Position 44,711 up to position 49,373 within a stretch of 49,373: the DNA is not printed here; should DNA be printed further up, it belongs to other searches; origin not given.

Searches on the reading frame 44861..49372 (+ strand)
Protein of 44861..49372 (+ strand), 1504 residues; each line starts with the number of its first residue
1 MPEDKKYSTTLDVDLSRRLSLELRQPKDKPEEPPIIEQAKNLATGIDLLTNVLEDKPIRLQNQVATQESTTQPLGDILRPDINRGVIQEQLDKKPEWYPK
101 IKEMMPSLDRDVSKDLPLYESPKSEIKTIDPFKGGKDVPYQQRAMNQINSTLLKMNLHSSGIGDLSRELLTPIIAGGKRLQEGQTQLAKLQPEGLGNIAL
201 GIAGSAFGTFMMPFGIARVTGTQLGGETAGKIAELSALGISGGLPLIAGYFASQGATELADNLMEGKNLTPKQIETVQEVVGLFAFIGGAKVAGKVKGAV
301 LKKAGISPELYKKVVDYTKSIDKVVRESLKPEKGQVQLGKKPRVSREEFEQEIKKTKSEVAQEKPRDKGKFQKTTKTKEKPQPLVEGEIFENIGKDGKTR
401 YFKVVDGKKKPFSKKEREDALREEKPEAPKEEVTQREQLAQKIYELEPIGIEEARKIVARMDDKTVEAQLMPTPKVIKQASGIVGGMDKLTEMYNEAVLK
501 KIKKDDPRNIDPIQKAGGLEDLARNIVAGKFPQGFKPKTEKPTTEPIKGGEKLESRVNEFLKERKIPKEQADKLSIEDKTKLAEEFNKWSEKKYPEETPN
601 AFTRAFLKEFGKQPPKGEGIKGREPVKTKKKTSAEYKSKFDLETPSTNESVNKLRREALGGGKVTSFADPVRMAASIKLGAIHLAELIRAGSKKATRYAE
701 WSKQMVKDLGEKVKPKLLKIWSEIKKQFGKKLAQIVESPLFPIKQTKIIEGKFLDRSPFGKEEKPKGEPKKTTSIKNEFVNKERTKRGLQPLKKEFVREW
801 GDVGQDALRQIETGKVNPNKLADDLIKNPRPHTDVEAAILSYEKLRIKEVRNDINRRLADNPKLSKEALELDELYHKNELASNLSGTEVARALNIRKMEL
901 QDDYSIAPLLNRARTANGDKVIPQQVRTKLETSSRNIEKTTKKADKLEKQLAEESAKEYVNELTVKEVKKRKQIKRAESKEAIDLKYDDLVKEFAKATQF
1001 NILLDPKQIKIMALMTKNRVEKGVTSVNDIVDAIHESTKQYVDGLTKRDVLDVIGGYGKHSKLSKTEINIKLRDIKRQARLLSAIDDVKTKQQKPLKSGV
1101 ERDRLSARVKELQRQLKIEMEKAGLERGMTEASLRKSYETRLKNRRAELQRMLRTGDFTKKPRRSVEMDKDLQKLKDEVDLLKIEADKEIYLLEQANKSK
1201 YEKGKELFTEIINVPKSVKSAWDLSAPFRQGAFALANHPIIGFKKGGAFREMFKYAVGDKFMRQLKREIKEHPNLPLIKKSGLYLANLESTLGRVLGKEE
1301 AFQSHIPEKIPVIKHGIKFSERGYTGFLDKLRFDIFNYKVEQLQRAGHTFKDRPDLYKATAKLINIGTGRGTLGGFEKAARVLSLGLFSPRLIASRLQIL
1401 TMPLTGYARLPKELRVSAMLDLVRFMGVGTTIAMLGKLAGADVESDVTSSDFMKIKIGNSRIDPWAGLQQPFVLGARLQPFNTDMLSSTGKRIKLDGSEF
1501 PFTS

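Call 42: search_protein_families(library=pfam, proteins=[window:44861-49372:+], max_evalue=0.01)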
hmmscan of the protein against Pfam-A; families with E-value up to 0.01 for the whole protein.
window:44861-49372:+ (1504 aa): 0 families
